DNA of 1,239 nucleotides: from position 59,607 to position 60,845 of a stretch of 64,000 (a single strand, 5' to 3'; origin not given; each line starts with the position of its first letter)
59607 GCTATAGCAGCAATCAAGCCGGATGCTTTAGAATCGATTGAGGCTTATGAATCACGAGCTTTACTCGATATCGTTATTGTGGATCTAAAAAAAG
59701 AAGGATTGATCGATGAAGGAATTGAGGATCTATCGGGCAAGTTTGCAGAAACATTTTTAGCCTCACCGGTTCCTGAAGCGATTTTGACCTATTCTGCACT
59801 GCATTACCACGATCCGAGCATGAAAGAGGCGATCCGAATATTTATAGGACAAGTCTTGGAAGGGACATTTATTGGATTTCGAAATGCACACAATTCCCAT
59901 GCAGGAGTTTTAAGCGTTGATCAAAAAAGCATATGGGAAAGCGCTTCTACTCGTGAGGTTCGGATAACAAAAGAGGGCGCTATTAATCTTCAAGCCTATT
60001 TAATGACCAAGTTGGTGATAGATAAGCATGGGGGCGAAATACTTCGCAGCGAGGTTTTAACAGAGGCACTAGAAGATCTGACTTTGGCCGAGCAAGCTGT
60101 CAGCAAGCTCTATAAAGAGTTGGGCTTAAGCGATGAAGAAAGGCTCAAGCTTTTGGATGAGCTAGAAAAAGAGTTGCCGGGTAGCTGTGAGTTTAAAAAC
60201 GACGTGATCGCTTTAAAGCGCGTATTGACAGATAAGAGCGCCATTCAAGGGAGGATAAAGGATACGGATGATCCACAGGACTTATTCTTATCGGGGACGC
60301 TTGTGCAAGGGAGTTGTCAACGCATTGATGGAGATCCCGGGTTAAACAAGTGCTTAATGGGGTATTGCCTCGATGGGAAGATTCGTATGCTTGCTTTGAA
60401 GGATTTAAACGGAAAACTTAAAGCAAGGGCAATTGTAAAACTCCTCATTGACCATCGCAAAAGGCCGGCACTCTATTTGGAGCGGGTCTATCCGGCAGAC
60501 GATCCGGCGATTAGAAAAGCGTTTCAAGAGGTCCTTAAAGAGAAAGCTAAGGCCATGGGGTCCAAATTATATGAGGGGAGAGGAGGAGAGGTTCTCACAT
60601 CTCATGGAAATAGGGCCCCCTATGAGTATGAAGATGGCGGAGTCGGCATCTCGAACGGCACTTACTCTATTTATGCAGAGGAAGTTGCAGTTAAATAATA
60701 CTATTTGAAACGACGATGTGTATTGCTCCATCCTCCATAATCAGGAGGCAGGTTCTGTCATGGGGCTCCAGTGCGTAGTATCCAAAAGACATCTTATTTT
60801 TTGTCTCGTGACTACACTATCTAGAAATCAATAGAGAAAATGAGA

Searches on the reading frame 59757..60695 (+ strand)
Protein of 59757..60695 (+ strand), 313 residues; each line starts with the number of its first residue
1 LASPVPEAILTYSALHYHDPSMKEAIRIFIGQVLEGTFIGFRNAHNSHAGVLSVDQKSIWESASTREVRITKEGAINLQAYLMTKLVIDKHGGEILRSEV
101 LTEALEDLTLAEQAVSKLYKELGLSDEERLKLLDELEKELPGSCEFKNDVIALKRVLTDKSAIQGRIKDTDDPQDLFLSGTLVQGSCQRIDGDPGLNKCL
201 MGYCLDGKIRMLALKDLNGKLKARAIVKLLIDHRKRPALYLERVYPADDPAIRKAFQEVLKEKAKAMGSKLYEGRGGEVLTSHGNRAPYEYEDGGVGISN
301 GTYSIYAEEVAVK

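Call 27: search_protein_representatives(protein=window:59757-60695:+)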
Query: 313 residues. Proteins with E-value up to 0.001 (for the whole library): 1557; up to 1e-10: 1050; up to 1e-30: 78. The best 150 are listed.
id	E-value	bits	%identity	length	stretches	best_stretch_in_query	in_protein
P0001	4.5e-202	686.0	100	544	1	1-313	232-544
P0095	2.2e-72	260.3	46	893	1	2-310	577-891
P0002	8.0e-70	251.9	48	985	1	1-309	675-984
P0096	7.8e-69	248.6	45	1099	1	5-310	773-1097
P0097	1.1e-63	231.7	45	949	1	1-310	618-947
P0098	1.4e-59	218.2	41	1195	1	8-312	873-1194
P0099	4.0e-55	203.6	41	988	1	1-306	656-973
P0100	8.4e-55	202.5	45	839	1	3-309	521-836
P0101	1.9e-54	201.3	41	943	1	8-310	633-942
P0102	6.7e-54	199.6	43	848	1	5-308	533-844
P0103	7.9e-54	199.3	42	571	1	5-309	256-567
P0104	1.2e-53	198.7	41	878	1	1-307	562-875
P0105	5.7e-53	196.5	41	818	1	5-310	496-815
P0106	5.7e-53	196.5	48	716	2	162-309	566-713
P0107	4.9e-51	190.2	43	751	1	6-307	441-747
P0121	1.0e-42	162.9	41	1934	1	17-305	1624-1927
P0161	1.9e-31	125.9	53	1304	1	165-305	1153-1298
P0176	3.1e-30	121.9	40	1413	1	16-306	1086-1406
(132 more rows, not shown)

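Call 28: find_homologous_proteins(query=window:59757-60695:+)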
Query window:59757-60695:+ (313 aa): 11 proteins with E <= 0.001 among 3684 candidates.
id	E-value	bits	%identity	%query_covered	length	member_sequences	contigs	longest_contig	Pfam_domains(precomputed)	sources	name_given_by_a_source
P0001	1.4e-201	686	100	100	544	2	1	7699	-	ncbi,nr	ncbi:MAG: hypothetical protein K9M13_02690, partial [Simkaniaceae bacterium]|nr:hypothetical protein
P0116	1.6e-45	174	50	59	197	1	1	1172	-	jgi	-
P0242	3.8e-40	156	48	45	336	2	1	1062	-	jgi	jgi:hypothetical protein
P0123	3.2e-39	153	44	60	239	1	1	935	-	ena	-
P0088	1.2e-33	135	75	23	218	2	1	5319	PF13475.12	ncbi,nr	ncbi:MAG: DUF4116 domain-containing protein, partial [Simkaniaceae bacterium]|nr:DUF4116 domain-cont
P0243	5.7e-32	129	40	75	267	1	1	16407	-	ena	-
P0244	3.6e-31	127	48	51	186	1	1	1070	-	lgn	-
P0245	3.1e-30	124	33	96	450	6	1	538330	-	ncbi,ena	-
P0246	2.0e-25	108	40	57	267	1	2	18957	-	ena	-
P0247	2.7e-25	107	39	56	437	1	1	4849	-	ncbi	-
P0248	2.8e-19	88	35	57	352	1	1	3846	-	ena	-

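Call 37: search_protein_families(library=pfam, proteins=[P0095, P0096, P0098, P0121, P0161, P0245, P0176, P0103], max_evalue=0.001)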
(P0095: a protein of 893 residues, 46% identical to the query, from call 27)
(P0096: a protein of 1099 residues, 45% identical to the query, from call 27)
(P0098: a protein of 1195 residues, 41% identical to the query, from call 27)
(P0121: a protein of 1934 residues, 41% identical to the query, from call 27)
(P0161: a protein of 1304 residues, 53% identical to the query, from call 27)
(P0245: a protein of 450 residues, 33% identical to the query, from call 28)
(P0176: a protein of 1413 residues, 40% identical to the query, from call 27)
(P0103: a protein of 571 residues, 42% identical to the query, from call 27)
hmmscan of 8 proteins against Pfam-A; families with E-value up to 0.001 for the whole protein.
P0095 (893 aa): 1 family
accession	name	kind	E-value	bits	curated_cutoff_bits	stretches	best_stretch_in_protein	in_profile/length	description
PF13475.11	DUF4116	-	7.5e-57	189.1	24.9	5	227-275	1-49/49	Domain of unknown function (DUF4116)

P0096 (1099 aa): 2 families
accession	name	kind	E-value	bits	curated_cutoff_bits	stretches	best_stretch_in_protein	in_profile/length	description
PF13475.11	DUF4116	-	4.1e-138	449.2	24.9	11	251-299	1-49/49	Domain of unknown function (DUF4116)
PF24755.2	SpoVR_C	-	5.8e-06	26.7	27.6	0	369-393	9-33/55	SpoVR-like C-terminal domain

P0098 (1195 aa): 1 family
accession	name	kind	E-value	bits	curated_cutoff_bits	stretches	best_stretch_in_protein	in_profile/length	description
PF13475.11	DUF4116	-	3.2e-77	254.3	24.9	10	370-416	1-47/49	Domain of unknown function (DUF4116)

P0121 (1934 aa): 0 families

P0161 (1304 aa): 0 families

P0245 (450 aa): 0 families

P0176 (1413 aa): 1 family
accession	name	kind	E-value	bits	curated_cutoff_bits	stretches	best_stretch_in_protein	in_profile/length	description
PF13996.11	YobH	-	6.1e-05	23.4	27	0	413-435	38-60/70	YobH-like protein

P0103 (571 aa): 0 families

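Call 38: predict_structure(alignment_id=A3)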
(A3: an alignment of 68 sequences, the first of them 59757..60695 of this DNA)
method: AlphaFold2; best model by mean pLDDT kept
length: 313 residues; sequences in the alignment: 68
mean_pLDDT: 95.0   pTM: 0.91
mean pLDDT of the five models: 95.0, 94.6, 94.5, 94.4, 94.0
residues with pLDDT >= 90: 285; 70-90: 26; 50-70: 2; < 50: 0
segments of 3 or more residues with pLDDT < 50: none
pLDDT, mean of each block of 10 residues (from residue 1): 89 97 97 98 97 98 98 89 94 96 96 98 95 98 95 93 96 97 94 94 97 97 97 98 92 96 98 96 92 82 95 71
secondary structure, 60 per line:
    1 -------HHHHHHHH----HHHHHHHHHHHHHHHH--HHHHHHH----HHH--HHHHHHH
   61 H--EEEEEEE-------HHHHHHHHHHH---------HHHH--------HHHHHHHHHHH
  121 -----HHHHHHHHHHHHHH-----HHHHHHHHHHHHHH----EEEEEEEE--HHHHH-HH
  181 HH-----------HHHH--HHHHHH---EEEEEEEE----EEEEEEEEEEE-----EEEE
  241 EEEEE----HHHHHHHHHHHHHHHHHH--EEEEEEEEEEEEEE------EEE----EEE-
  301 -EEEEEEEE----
elements in order: H8-15 H20-35 H38-44 H54-61 E64-70 H78-88 H98-101 H110-120 H126-139 H145-158 E163-170 H173-177 H179-182 H194-197 H200-205 E209-216 E221-231 E237-245 H250-267 E270-283 E290-292 E297-299 E302-309
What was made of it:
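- On GNAT acyltransferase superfamily (long gene's C-terminal core): The model itself is confident (pLDDT 95; call 38).
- The C-terminal module folds as one unit (pLDDT 95, pTM 0.91; call 38).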

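Call 40: fold_search(model_id=the predicted structure, library=pdb)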
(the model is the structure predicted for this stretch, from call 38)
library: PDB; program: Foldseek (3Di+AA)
matches with E <= 10: 555; with E <= 0.001: 0
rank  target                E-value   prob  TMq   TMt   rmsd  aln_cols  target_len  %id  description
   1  7n1l_C                3.9e-03  1.00  0.20  0.43   3.0        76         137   21  Crystal Structure of Ribosomal-protein-alanine N-acetyltransferase from Brucella melitensis biovar Abortus 2308 (released 2021-06-16)
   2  7kd7_D                3.9e-03  0.99  0.21  0.32   9.4       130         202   14  Crystal structure of human NatD (NAA40) bound to a bisubstrate analogue (released 2021-06-16)
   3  7n1l_A                4.2e-03  1.00  0.20  0.41   3.0        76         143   21  Crystal Structure of Ribosomal-protein-alanine N-acetyltransferase from Brucella melitensis biovar Abortus 2308 (released 2021-06-16)
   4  7n1l_B                4.2e-03  1.00  0.24  0.48   4.5       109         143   18  Crystal Structure of Ribosomal-protein-alanine N-acetyltransferase from Brucella melitensis biovar Abortus 2308 (released 2021-06-16)
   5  1bo4_A                4.4e-03  1.00  0.20  0.43   3.3        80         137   19  CRYSTAL STRUCTURE OF A GCN5-RELATED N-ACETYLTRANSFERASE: SERRATIA MARESCENS AMINOGLYCOSIDE 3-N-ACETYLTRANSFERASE (released 1998-10-07)
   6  6ee1_B                4.7e-03  0.66  0.18  0.09  18.3       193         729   11  Crystal structure of Mycobacterium tuberculosis ICL2 in complex with acetyl-CoA (released 2019-08-14)
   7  4u9v                  5.2e-03  0.99  0.23  0.34   9.9       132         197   12  Crystal structure of NatD (Naa40p) bound to acetyl CoA (released 2015-01-28)
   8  4f6a_A                5.8e-03  0.99  0.25  0.45   5.1       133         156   16  High-resolution x-ray Structure of the tetramutant of BH1408 protein from Bacillus halodurans, Northeast Structural Ge (released 2012-06-13)
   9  7kpu_A                6.2e-03  0.99  0.22  0.33   9.4       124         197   14  Crystal structure of human NatD (NAA40) bound to a bisubstrate analogue with a C-3 linker (released 2021-06-16)
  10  6edw_D                6.5e-03  0.63  0.18  0.09  26.2       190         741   12  Crystal structure of Mycobacterium tuberculosis ICL2 in the apo form (released 2019-08-14)
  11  1bo4_B                6.9e-03  1.00  0.20  0.42   3.3        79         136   19  CRYSTAL STRUCTURE OF A GCN5-RELATED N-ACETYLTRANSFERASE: SERRATIA MARESCENS AMINOGLYCOSIDE 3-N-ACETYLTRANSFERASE (released 1998-10-07)
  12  7n1l_O                7.3e-03  1.00  0.20  0.43   3.1        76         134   21  Crystal Structure of Ribosomal-protein-alanine N-acetyltransferase from Brucella melitensis biovar Abortus 2308 (released 2021-06-16)
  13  6ajm_B                7.8e-03  0.99  0.25  0.44   4.4       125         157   17  Crystal structure of apo AtaTR (released 2019-01-02)
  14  5c82                  7.8e-03  0.94  0.19  0.32   9.1       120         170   18  Crystal structure of Nourseothricin acetyltransferase (released 2016-06-29)
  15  6edz_D                8.2e-03  0.99  0.18  0.08   4.2        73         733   11  Crystal structure of Mycobacterium tuberculosis ICL2 in complex with acetyl-CoA, form I (released 2019-08-14)
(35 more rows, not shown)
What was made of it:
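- Closest known: GNAT. Same: Probabilities are 0.8-1.0 and target-normalised TM scores are 0.3-0.48 (call 40).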

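Call 47: find_related_loci(query=A3, collection=genome_contigs, flank=3000)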
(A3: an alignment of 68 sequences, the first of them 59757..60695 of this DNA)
Query A3 (313 aa) in genome_contigs; peptide patterns used: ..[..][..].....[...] (x = any residue, [..] = any of these).
120 stretches matched a pattern; 104 encode a relative of the query (tblastn E <= 1e-3); the best 80 are kept; 78 distinct loci.
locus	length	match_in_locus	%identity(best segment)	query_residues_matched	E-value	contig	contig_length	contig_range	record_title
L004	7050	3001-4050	34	5-311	2e-44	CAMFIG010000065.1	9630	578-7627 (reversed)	MAG: uncultured Chlamydiae bacterium isolate SRR9109408_bin.1_metaWRAP_v1.3_MAG genome assembly, contig: ERZ12289981.169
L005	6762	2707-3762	35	5-312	4e-42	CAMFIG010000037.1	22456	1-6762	MAG: uncultured Chlamydiae bacterium isolate SRR9109408_bin.1_metaWRAP_v1.3_MAG genome assembly, contig: ERZ12289981.750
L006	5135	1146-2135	36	5-305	6e-40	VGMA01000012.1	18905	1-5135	MAG: Chlamydiae bacterium isolate M_surface_7_m1_001 M_surface_7_m1_001_Ga0194118_10003320, whole genome shotgun sequenc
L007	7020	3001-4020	34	5-298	1e-39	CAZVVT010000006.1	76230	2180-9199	MAG TPA_asm: uncultured bacterium isolate SRP287051_co1_112 genome assembly, contig: NODE_711_length_76230_cov_9.864785,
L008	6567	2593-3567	34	5-305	5e-39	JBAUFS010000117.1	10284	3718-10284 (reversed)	MAG: Candidatus Rhabdochlamydia sp. isolate MFD10848_ilm_asm_bin6 k127_112117, whole genome shotgun sequence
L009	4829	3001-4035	32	6-310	9e-39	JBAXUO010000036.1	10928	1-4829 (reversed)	MAG: Chlamydiota bacterium isolate ELA663 MAG663_36, whole genome shotgun sequence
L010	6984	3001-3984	33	6-312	3e-41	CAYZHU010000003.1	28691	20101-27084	MAG TPA_asm: uncultured bacterium isolate SRP200132_co1_73 genome assembly, contig: NODE_2791_length_28691_cov_5.635005,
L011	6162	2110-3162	36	5-305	2e-38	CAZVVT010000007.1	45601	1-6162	MAG TPA_asm: uncultured bacterium isolate SRP287051_co1_112 genome assembly, contig: NODE_1445_length_45601_cov_10.39816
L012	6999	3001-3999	34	6-305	6e-38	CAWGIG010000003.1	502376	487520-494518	MAG: Waddliaceae bacterium isolate MFD09671.bin.1.120 genome assembly, contig: contig_52805, whole genome shotgun sequen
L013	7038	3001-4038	33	5-305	1e-37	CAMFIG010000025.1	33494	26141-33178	MAG: uncultured Chlamydiae bacterium isolate SRR9109408_bin.1_metaWRAP_v1.3_MAG genome assembly, contig: ERZ12289981.518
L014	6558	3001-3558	44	127-305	1e-37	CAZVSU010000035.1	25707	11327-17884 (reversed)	MAG TPA_asm: uncultured bacterium isolate SRP332253_co1_236 genome assembly, contig: NODE_2882_length_25707_cov_5.876540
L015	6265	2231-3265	32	5-305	2e-37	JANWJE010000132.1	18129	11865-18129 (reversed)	MAG: Parachlamydiaceae bacterium isolate CRAIB_MAG59 c_000000115041, whole genome shotgun sequence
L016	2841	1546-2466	34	21-305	9e-37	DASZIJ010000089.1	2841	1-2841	MAG TPA_asm: Candidatus Rhabdochlamydia sp. isolate SMAG_U6599 k141_2463944, whole genome shotgun sequence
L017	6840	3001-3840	36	24-305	3e-36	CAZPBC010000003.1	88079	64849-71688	MAG TPA_asm: uncultured bacterium isolate binchicken_co334_340 genome assembly, contig: NODE_334_length_88079_cov_7.8677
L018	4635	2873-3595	38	82-305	7e-36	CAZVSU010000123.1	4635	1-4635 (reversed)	MAG TPA_asm: uncultured bacterium isolate SRP332253_co1_236 genome assembly, contig: NODE_28877_length_4635_cov_5.932314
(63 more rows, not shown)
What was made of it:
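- Family behaviour: 1557 representative clusters (call 27), and at least 7-8 loci per genome in several Chlamydiota MAGs, some close together on one contig (call 47).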

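Call 51: search_protein_families(library=pfam, alignment_id=A3, max_evalue=0.05)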
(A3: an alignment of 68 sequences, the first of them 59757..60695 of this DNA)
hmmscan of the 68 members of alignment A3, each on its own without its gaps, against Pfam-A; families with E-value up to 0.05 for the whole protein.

A. member 1, window:59757-60695:+ (313 aa): 0 families

B. families by the number of members that match (of 68 scanned): 36 families (the first 25 are shown)
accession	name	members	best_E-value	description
PF13475.11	DUF4116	20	4.1e-138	Domain of unknown function (DUF4116)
PF03756.19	AfsA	3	1.2e-06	A-factor biosynthesis hotdog domain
PF12796.13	Ank_2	2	1.4e-20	Ankyrin repeats (3 copies)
PF13606.12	Ank_3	2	8.7e-09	Ankyrin repeat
PF13637.12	Ank_4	2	1.5e-07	Ankyrin repeats (many copies)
PF00023.36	Ank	2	5e-07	Ankyrin repeat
PF13857.12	Ank_5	2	3.4e-06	Ankyrin repeats (many copies)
PF01890.21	CbiG_C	2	0.0031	Cobalamin synthesis G C-terminus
PF00298.24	Ribosomal_L11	1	1.8e-06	Ribosomal protein L11, RNA binding domain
PF23745.1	ANK_LRRK2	1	4.5e-06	LRRK2 ANK repeat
PF24755.2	SpoVR_C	1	5.8e-06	SpoVR-like C-terminal domain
PF09655.15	Nitr_red_assoc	1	7.1e-06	Conserved nitrate reductase-associated protein (Nitr_red_assoc)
PF12445.13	FliC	1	2.1e-05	Flagellin protein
PF24521.3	Ank_KRIT1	1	2.5e-05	KRIT1 ankyrin-repeats domain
PF19891.5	DUF6364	1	0.00016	Family of unknown function (DUF6364)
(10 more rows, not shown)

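Call 52: search_solved_structures(query=A3, max_evalue=10)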
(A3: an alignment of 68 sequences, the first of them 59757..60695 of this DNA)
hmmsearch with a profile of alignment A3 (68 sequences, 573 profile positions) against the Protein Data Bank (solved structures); distinct sequences matched with E-value up to 10: 4.
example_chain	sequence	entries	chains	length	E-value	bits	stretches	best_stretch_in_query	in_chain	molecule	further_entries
1or4_A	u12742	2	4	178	0.25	13.5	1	183-295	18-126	Heme-based aerotactic transducer hemAT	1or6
9fw5_A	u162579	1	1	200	0.26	13.5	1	67-156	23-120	Retroaldolase 17 (RAD17)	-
5h78_A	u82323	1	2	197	7.8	8.6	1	357-422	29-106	cAMP-dependent protein kinase type II-alpha regulatory subunit,DHR14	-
5cwh_A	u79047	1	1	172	9.3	8.4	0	363-422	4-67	Designed helical repeat protein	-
